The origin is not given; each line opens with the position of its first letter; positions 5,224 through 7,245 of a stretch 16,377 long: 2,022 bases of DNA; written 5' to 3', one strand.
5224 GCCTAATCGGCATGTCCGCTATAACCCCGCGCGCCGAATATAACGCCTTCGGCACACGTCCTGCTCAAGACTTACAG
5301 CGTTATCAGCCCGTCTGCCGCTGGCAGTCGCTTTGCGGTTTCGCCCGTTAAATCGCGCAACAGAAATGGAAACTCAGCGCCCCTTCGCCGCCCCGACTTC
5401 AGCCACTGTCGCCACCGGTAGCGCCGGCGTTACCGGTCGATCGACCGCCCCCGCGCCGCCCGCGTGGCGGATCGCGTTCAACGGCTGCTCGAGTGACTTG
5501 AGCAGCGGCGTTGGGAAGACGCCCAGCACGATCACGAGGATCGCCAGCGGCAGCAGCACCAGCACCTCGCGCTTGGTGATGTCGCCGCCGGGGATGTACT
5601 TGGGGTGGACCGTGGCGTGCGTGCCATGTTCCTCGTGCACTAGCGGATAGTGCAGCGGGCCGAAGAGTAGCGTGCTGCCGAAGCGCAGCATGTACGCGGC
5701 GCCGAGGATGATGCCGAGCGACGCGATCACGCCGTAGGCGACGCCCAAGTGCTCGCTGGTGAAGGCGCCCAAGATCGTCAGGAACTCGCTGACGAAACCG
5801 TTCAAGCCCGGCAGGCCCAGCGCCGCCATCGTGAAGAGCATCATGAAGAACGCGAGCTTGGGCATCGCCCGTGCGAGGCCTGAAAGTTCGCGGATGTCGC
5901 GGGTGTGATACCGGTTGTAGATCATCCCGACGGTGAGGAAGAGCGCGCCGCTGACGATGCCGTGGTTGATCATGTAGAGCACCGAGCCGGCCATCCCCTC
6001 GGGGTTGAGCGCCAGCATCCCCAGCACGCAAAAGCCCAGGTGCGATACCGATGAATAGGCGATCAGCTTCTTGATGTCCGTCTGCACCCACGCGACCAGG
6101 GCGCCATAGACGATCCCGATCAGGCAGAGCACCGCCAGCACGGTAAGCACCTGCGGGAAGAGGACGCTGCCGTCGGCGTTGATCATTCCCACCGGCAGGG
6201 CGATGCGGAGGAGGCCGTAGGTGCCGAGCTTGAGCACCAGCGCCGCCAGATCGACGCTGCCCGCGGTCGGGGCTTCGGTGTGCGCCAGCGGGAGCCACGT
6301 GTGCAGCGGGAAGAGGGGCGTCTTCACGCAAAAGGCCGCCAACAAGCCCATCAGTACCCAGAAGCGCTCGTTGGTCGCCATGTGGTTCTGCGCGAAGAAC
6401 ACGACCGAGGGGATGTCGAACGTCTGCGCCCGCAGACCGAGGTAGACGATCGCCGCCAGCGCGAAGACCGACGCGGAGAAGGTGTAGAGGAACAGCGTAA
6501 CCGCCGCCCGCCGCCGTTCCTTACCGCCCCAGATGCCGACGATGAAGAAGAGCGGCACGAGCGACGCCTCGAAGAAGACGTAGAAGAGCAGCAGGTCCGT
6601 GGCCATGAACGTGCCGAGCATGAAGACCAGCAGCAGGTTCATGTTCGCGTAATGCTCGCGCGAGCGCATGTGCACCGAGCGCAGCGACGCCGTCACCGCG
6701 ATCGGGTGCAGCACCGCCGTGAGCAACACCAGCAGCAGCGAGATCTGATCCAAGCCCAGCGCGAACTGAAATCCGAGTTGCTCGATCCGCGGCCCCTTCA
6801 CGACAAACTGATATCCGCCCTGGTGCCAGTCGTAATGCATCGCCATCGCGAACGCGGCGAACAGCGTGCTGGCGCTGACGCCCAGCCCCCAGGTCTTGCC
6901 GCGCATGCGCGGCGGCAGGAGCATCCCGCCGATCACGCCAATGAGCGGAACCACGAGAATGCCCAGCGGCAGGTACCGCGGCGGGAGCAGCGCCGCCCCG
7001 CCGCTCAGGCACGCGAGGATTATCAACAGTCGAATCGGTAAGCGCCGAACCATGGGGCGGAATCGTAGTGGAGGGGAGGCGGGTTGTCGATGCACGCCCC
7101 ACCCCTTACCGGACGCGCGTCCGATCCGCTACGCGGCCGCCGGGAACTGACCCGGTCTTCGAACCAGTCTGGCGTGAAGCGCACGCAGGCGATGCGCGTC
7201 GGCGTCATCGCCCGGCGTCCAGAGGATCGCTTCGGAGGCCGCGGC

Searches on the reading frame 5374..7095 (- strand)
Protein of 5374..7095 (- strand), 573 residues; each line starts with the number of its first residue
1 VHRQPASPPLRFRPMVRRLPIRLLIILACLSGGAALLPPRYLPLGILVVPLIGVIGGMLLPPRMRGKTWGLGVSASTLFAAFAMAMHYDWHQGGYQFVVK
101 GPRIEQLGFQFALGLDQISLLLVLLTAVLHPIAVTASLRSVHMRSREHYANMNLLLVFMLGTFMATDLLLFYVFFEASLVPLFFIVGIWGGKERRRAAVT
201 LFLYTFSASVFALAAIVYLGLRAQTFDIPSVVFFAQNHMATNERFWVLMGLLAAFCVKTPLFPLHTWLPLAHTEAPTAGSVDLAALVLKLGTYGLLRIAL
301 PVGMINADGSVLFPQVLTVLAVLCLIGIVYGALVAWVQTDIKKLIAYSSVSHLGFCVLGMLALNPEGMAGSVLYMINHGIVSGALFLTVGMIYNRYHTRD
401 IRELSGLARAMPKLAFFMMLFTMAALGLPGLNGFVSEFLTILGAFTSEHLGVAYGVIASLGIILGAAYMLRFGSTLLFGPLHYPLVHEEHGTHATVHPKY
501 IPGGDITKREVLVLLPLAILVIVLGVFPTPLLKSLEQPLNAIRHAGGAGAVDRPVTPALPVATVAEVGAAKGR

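Call 4: search_protein_families(library=pfam, proteins=[window:5374-7095:-], max_evalue=0.01)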
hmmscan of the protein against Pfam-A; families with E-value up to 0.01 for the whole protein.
window:5374-7095:- (573 aa): 2 families
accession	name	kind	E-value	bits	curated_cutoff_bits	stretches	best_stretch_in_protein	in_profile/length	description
PF00361.26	Proton_antipo_M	-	2.5e-67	227.6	21.5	1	165-451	1-282/294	NADH:quinone oxidoreductase/Mrp antiporter, TM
PF01059.23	Oxidored_q5_N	-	0.00025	21.6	22.7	1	109-160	53-103/110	NADH-ubiquinone oxidoreductase chain 4, amino terminus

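Call 5: search_protein_families(library=ncbifam, proteins=[window:5374-7095:-], max_evalue=0.01)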
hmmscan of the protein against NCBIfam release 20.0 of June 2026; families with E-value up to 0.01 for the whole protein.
window:5374-7095:- (573 aa): 72 families (the best 25 are shown)
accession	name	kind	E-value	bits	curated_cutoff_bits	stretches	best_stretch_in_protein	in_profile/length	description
TIGR01972.1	NDH_I_M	subfamily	2.8e-145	484.7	263.8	1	46-542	4-482/486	NADH-quinone oxidoreductase subunit M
NF004499.0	PRK05846.1-3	equivalog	4.6e-129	431.4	585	1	72-541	41-483/502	NADH-quinone oxidoreductase subunit M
NF004505.0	PRK05846.2-5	equivalog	1.9e-119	399.8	700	1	48-542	10-481/508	NADH-quinone oxidoreductase subunit M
NF004501.0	PRK05846.1-5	subfamily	2.4e-119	399.3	598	1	70-541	37-482/492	NADH-quinone oxidoreductase subunit M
NF004500.0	PRK05846.1-4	equivalog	7.4e-116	387.9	550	1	46-539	10-499/525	NADH-quinone oxidoreductase subunit M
NF004506.0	PRK05846.2-6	equivalog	2.9e-98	330.3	789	1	76-534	47-481/493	NADH-quinone oxidoreductase subunit M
NF009212.0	PRK12561.1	subfamily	2.6e-94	316.8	645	1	46-540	12-493/531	NAD(P)H-quinone oxidoreductase subunit 4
NF004498.0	PRK05846.1-1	equivalog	7.1e-92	308.8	614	1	83-543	53-497/509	NADH-quinone oxidoreductase subunit M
NF004504.0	PRK05846.2-3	equivalog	5.1e-87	293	785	1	73-536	48-487/499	NADH-quinone oxidoreductase subunit M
NF005060.0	PRK06473.1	equivalog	5.1e-82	276.2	747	1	46-537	5-476/500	NADH-quinone oxidoreductase subunit M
NF002713.0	PRK02546.1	subfamily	2.2e-80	270.6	827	1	48-537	16-493/533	NAD(P)H-quinone oxidoreductase subunit 4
NF005611.0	PRK07363.1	equivalog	7.4e-72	242.5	764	1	47-537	6-476/501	NADH-quinone oxidoreductase subunit M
NF004502.0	PRK05846.2-1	equivalog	3.1e-68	230.7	791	1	109-484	84-456/500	NADH-quinone oxidoreductase subunit M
NF004503.0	PRK05846.2-2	subfamily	1.6e-57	195.9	720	1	105-536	66-483/490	NADH-quinone oxidoreductase subunit M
NF006419.0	PRK08668.1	equivalog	7.1e-52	177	617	1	65-537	22-476/613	NADH dehydrogenase subunit M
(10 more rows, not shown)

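Call 6: find_encoding_contigs(protein=window:5374-7053:-, flank=10000, max_places=6)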
Protein window:5374-7053:- (559 aa): no gene with exactly this product is on record in the collection.

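Call 12: find_related_loci(query=window:5374-7053:-, collection=genome_contigs, flank=10000)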
Query window:5374-7053:- (559 aa) in genome_contigs; peptide patterns used: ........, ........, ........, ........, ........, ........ (x = any residue, [..] = any of these).
130 stretches matched a pattern; 101 encode a relative of the query (tblastn E <= 1e-3); the best 80 are kept; 80 distinct loci.
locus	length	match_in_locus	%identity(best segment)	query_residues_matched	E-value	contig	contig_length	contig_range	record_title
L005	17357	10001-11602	79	3-536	0e+0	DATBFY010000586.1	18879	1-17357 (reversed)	MAG TPA_asm: Tepidisphaeraceae bacterium isolate SMAG_U3823 k141_2598628, whole genome shotgun sequence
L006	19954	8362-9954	74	3-530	0e+0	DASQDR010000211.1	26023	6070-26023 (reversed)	MAG TPA_asm: Tepidisphaeraceae bacterium isolate SMAG_U11732 k141_39432, whole genome shotgun sequence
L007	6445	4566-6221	71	2-549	0e+0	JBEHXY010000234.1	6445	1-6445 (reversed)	MAG: Planctomycetota bacterium isolate ESF1.bin.108 NODE_14771_length_6445_cov_9.030570, whole genome shotgun sequence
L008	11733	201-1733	65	39-546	0e+0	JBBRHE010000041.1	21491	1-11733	MAG: Tepidisphaerales bacterium isolate Co_metawrap_2688 Cmw_2688_k141_4720542_length_21491_cov_9.7200, whole genome sho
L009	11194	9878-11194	74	2-440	0e+0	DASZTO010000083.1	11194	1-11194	MAG TPA_asm: Phycisphaerae bacterium isolate SMAG_U6078 k141_1077802, whole genome shotgun sequence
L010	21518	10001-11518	56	30-526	6e-174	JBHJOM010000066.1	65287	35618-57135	MAG: Phycisphaerae bacterium isolate al_S1C2025 S1Ck119_152936, whole genome shotgun sequence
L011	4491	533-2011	48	75-551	5e-138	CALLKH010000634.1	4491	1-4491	MAG TPA_asm: uncultured Planctomycetaceae bacterium isolate SRR6227243_bin.100_CONCOCT_v1.1_MAG genome assembly, contig:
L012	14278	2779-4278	47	23-528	2e-134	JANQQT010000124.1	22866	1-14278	MAG: Phycisphaeraceae bacterium isolate IP29b_bin.36 k99_2322475, whole genome shotgun sequence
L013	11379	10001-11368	49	96-540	3e-130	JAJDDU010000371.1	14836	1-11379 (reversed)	MAG: Phycisphaerae bacterium isolate OFTM5 OFTM5_370, whole genome shotgun sequence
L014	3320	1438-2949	45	57-557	4e-135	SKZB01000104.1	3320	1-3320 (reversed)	MAG: Phycisphaerales bacterium isolate CSSed162cmB_312 CSSed16-2cmB-172359, whole genome shotgun sequence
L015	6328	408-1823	48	80-539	3e-130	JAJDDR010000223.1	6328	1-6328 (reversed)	MAG: Phycisphaerae bacterium isolate OFTM285 OFTM285_222, whole genome shotgun sequence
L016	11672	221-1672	46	44-526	6e-130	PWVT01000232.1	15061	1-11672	MAG: Phycisphaeraceae bacterium isolate CSSed11_312R1 CS-Sed11-C5264, whole genome shotgun sequence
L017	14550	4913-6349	46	49-523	1e-129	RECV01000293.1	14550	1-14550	MAG: Phycisphaerales bacterium isolate DLM2.Bin64 NODE_5883_length_14550_cov_15.5996, whole genome shotgun sequence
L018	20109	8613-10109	49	65-543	3e-129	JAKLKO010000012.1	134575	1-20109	MAG: Phycisphaerae bacterium isolate MAG.52 MAG.52-NODE_12_length_134575_cov_7.416066, whole genome shotgun sequence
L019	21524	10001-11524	43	32-522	8e-129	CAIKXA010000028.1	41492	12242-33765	uncultured bacterium isolate Loclat_bin-06649 genome assembly, contig: bin-06649:028/120, whole genome shotgun sequence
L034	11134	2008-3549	55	39-531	3e-169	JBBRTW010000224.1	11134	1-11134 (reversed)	MAG: Tepidisphaerales bacterium isolate La2_metabat2.312 La2_metabat2.312_K_3102333L11134_cov_11.0000, whole genome shot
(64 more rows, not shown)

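Call 17: find_homologous_proteins(query=L008:1773-3446:+, max_evalue=1e-40)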
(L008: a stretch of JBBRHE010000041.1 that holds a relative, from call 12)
Query L008:1773-3446:+ (558 aa): 6416 proteins with E <= 1e-40 among 8000 candidates; the best 120 are listed.
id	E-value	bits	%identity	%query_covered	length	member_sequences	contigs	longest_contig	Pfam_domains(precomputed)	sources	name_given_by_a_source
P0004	0.0e+0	1191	100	100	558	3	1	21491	PF00361.26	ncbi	-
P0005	8.0e-277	937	81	96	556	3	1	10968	PF00361.26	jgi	jgi:NADH-quinone oxidoreductase subunit N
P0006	4.2e-269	912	75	99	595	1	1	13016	PF00361.26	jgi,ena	jgi:NADH-quinone oxidoreductase subunit N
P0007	8.4e-267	904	77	99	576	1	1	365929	PF00361.26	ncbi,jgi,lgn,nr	ncbi:MAG TPA: NADH-quinone oxidoreductase subunit N [Tepidisphaeraceae bacterium]|jgi:NADH-quinone o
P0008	1.2e-261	887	77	97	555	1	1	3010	PF00361.26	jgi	jgi:NADH-quinone oxidoreductase subunit N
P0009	2.4e-260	883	77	95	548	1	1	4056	PF00361.26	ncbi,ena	-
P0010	4.3e-251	853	74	96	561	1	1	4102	PF00361.26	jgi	jgi:NADH-quinone oxidoreductase subunit N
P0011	1.8e-189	649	62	94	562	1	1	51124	PF00361.26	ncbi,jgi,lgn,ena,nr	ncbi:MAG TPA: NADH-quinone oxidoreductase subunit N [Tepidisphaeraceae bacterium]|nr:NADH-quinone ox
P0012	8.0e-186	637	61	96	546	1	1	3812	PF00361.26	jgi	jgi:NADH-quinone oxidoreductase subunit N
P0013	2.0e-185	636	62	95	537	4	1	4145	PF00361.26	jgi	-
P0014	6.0e-185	634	60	95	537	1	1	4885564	PF00361.26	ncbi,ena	-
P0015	2.9e-184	632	59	96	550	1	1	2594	PF00361.26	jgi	jgi:NADH-quinone oxidoreductase subunit N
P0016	6.1e-184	631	59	94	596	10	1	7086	PF00361.26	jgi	-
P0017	6.1e-184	631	59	98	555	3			PF00361.26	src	-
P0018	2.3e-183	629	58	98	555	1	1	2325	PF00361.26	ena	-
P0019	4.1e-183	628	62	94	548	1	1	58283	PF00361.26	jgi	jgi:NADH-quinone oxidoreductase subunit N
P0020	1.5e-182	626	57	97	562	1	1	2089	PF00361.26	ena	-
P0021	2.2e-182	626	58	99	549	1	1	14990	PF00361.26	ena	-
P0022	2.3e-182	626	59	98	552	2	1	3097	PF00361.26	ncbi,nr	ncbi:MAG: hypothetical protein QOE14_2124 [Humisphaera sp.]|nr:hypothetical protein [Humisphaera sp.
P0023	3.3e-182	625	59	98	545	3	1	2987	PF00361.26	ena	-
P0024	3.5e-182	625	58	97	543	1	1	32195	PF00361.26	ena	-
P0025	6.5e-182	624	58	96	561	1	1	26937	PF00361.26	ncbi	-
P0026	1.6e-181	623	59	96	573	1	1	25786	PF00361.26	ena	-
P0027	2.2e-181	622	59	96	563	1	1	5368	PF00361.26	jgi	jgi:NADH-quinone oxidoreductase subunit N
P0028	2.5e-181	622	58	98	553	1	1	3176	PF00361.26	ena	-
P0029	2.6e-181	622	58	97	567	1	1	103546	PF00361.26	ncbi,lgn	-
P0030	2.6e-181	622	57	96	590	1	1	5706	PF00361.26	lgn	-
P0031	2.8e-181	622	58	99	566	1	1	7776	PF00361.26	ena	-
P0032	4.1e-181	622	57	96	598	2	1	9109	PF00361.26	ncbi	-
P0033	7.8e-181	621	56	98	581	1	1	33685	PF00361.26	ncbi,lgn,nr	ncbi:MAG TPA: NADH-quinone oxidoreductase subunit N [Tepidisphaeraceae bacterium]|nr:NADH-quinone ox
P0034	9.8e-181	620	61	94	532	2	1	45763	PF00361.26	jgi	jgi:NADH-quinone oxidoreductase subunit N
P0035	2.4e-180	619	60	97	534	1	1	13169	PF00361.26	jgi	jgi:NADH-quinone oxidoreductase subunit N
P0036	4.1e-180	618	58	96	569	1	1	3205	PF00361.26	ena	-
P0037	5.4e-180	618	58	97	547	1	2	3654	PF00361.26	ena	-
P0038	5.5e-180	618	59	94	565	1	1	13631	PF00361.26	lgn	-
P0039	8.6e-180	617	60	94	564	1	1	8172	PF00361.26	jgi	jgi:NADH-quinone oxidoreductase subunit N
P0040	1.5e-179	616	60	95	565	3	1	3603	PF00361.26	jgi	jgi:NADH-quinone oxidoreductase subunit N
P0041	2.4e-179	616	59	94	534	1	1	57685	PF00361.26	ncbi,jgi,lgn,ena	ncbi:MAG TPA: NADH-quinone oxidoreductase subunit N [Tepidisphaeraceae bacterium]|jgi:NADH-quinone o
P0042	3.5e-179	615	60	86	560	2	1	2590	PF00361.26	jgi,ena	jgi:NADH-quinone oxidoreductase subunit N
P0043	4.9e-179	615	55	94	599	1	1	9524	PF00361.26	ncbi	-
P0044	5.1e-179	615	62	93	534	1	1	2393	PF00361.26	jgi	jgi:NADH-quinone oxidoreductase subunit N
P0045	5.3e-179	615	56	98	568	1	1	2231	PF00361.26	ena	-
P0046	6.8e-179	614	58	95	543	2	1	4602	PF00361.26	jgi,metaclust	metaclust:\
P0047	1.4e-178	613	59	95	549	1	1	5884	PF00361.26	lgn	-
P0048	1.5e-178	613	57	98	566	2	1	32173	PF00361.26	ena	-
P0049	1.5e-178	613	62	84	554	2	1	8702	PF00361.26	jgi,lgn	jgi:NADH-quinone oxidoreductase subunit N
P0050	1.8e-178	613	57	97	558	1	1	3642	PF00361.26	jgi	jgi:NADH-quinone oxidoreductase subunit N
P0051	1.8e-178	613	59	94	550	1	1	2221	PF00361.26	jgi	jgi:NADH-quinone oxidoreductase subunit N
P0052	2.2e-178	613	59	94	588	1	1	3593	PF00361.26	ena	-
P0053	2.6e-178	612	62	85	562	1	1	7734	PF00361.26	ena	-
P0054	3.0e-178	612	58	94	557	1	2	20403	PF00361.26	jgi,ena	-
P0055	6.4e-178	611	58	94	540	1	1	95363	PF00361.26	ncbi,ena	-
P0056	8.3e-178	611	59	94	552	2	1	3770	PF00361.26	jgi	jgi:NADH-quinone oxidoreductase subunit N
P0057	8.5e-178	611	59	96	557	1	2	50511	PF00361.26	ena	-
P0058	9.1e-178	611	58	98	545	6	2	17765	PF00361.26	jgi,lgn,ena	jgi:NADH-quinone oxidoreductase subunit N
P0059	1.4e-177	610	58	97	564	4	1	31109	PF00361.26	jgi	jgi:NADH-quinone oxidoreductase subunit N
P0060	1.5e-177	610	57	97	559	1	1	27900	PF00361.26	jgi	jgi:NADH-quinone oxidoreductase subunit N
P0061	2.1e-177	609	57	95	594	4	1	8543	PF00361.26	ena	-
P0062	2.2e-177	609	58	95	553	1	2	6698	PF00361.26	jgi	jgi:NADH-quinone oxidoreductase subunit N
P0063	3.1e-177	609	59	97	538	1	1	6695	PF00361.26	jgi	jgi:NADH-quinone oxidoreductase subunit N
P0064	3.4e-177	609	59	96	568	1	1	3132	PF00361.26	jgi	jgi:NADH-quinone oxidoreductase subunit N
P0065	1.2e-176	607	63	84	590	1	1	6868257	PF00361.26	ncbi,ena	-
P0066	1.8e-176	606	60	94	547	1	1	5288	PF00361.26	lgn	-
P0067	2.0e-176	606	59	95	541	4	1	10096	PF00361.26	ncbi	-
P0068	2.1e-176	606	58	95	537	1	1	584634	PF00361.26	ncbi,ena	-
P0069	2.3e-176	606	56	96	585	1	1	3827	PF00361.26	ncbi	ncbi:MAG: NADH-quinone oxidoreductase subunit N [Tepidisphaeraceae bacterium]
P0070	3.0e-176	606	56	99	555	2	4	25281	PF00361.26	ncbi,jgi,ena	ncbi:MAG TPA: NADH-quinone oxidoreductase subunit N [Tepidisphaeraceae bacterium]|jgi:NADH-quinone o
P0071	3.0e-176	606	58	96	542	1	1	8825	PF00361.26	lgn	-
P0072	4.1e-176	605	57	98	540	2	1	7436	PF00361.26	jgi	jgi:NADH-quinone oxidoreductase subunit N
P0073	4.6e-176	605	59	93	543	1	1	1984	PF00361.26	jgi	jgi:NADH-quinone oxidoreductase subunit N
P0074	8.5e-176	604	56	97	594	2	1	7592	PF00361.26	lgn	-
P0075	9.5e-176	604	56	99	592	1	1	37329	PF00361.26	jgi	jgi:NADH-quinone oxidoreductase subunit N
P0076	1.0e-175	604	57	97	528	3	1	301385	PF00361.26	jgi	jgi:NADH-quinone oxidoreductase subunit N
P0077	1.4e-175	603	56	98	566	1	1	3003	PF00361.26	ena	-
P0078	2.0e-175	603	58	98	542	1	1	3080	PF00361.26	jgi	jgi:NADH-quinone oxidoreductase subunit N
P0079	2.5e-175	603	57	95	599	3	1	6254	PF00361.26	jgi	jgi:NADH-quinone oxidoreductase subunit N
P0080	2.9e-175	602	61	85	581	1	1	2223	PF00361.26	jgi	jgi:NADH-quinone oxidoreductase subunit N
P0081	3.4e-175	602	58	95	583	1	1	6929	PF00361.26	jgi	jgi:NADH-quinone oxidoreductase subunit N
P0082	6.4e-175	601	57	98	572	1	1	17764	PF00361.26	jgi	-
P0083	6.5e-175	601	58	98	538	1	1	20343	PF00361.26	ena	-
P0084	7.1e-175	601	58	95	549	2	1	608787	PF00361.26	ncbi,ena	-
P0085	9.3e-175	601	57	95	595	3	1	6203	PF00361.26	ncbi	-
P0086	9.6e-175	601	57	99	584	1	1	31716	PF00361.26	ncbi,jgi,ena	jgi:NADH-quinone oxidoreductase subunit N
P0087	1.0e-174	600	56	99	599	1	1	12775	PF00361.26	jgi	jgi:NADH-quinone oxidoreductase subunit N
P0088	1.3e-174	600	59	96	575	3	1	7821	PF00361.26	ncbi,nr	ncbi:MAG: nuoN [Phycisphaerales bacterium]|nr:nuoN [Phycisphaerales bacterium]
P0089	1.6e-174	600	56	98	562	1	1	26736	PF00361.26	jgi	jgi:NADH-quinone oxidoreductase subunit N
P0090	1.7e-174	600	57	94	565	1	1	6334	PF00361.26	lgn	-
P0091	2.5e-174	599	55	98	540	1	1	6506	PF00361.26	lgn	-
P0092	3.4e-174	599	55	99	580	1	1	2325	PF00361.26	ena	-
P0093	3.7e-174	599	55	96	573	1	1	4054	PF00361.26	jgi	jgi:NADH-quinone oxidoreductase subunit N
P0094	3.9e-174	599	57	94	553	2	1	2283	PF00361.26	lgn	-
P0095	4.6e-174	598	59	96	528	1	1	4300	PF00361.26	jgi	jgi:NADH-quinone oxidoreductase subunit N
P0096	5.6e-174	598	56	98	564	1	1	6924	PF00361.26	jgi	jgi:NADH-quinone oxidoreductase subunit N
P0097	8.1e-174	598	56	96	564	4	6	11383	PF00361.26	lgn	-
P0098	9.9e-174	597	57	98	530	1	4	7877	PF00361.26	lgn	-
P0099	1.7e-173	596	58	97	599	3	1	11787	PF00361.26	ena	-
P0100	2.1e-173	596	54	98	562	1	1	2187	PF00361.26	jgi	jgi:NADH-quinone oxidoreductase subunit N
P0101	2.5e-173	596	56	97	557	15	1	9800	PF00361.26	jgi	jgi:NADH-quinone oxidoreductase subunit N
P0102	2.7e-173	596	56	94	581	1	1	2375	PF00361.26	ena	-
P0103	3.4e-173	595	58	96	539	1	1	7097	PF00361.26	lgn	-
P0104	4.0e-173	595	56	99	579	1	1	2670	PF00361.26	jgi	jgi:NADH-quinone oxidoreductase subunit N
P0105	4.1e-173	595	56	99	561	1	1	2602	PF00361.26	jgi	jgi:NADH-quinone oxidoreductase subunit N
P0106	4.3e-173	595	55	99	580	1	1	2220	PF00361.26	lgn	-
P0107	4.3e-173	595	61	84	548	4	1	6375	PF00361.26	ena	-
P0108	4.5e-173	595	56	96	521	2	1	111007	PF00361.26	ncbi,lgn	-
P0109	4.6e-173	595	57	96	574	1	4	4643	PF00361.26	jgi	-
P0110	5.1e-173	595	58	96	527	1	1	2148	PF00361.26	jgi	jgi:NADH-quinone oxidoreductase subunit N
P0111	5.1e-173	595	61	83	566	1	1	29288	PF00361.26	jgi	jgi:NADH-quinone oxidoreductase subunit N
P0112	6.0e-173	595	57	96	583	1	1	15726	PF00361.26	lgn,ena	-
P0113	7.3e-173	594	58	95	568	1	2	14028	PF00361.26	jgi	jgi:NADH-quinone oxidoreductase subunit N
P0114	1.0e-172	594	60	92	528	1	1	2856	PF00361.26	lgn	-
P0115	1.1e-172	594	57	95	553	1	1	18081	PF00361.26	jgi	jgi:NADH-quinone oxidoreductase subunit N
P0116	1.1e-172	594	55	97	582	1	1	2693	PF00361.26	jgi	jgi:NADH-quinone oxidoreductase subunit N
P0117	1.2e-172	594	57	96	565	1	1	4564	PF00361.26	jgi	jgi:NADH-quinone oxidoreductase subunit N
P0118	1.3e-172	593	59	87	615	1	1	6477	PF00361.26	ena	-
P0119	1.6e-172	593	56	97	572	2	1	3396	PF00361.26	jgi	jgi:NADH-quinone oxidoreductase subunit N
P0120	2.4e-172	593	55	98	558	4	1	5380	PF00361.26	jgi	jgi:NADH-quinone oxidoreductase subunit N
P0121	2.8e-172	592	57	94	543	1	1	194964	PF00361.26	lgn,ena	-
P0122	3.0e-172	592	57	98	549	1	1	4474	PF00361.26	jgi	-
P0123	3.0e-172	592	55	98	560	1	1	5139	PF00361.26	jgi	jgi:NADH-quinone oxidoreductase subunit N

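Call 18: find_encoding_contigs(protein=P0011, flank=10000, max_places=3)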
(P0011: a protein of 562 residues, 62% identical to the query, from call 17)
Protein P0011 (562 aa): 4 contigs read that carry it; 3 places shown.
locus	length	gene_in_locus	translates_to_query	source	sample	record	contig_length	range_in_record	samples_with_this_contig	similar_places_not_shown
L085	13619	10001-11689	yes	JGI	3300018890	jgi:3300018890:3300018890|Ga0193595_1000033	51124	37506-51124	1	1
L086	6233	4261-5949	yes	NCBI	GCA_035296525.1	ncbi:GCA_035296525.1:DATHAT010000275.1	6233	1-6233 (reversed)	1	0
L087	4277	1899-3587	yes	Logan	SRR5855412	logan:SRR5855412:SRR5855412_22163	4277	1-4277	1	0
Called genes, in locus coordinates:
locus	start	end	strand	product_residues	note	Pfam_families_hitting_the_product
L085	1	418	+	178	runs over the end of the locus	PF13183:Fer4_8 (faint), PF14697:Fer4_21 (faint), PF12797:Fer4_2 (faint), PF12837:Fer4_6 (faint), PF12838:Fer4_7, PF13187:Fer4_9 (weak), PF13484:Fer4_16 (faint), PF00037:Fer4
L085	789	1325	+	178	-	-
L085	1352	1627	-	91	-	-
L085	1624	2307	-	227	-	PF12697:Abhydrolase_6, PF00975:Thioesterase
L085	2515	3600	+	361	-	-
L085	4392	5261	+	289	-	PF00499:Oxidored_q3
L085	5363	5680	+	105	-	PF00420:Oxidored_q2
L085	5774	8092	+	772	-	PF00662:Proton_antipo_N, PF00361:Proton_antipo_M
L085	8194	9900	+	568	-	PF00361:Proton_antipo_M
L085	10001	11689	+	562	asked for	PF00361:Proton_antipo_M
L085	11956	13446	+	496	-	PF07396:Porin_O_P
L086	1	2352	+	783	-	PF00662:Proton_antipo_N, PF00361:Proton_antipo_M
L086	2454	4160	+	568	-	PF00361:Proton_antipo_M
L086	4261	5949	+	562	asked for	PF00361:Proton_antipo_M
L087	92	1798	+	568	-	PF00361:Proton_antipo_M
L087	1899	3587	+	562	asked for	PF00361:Proton_antipo_M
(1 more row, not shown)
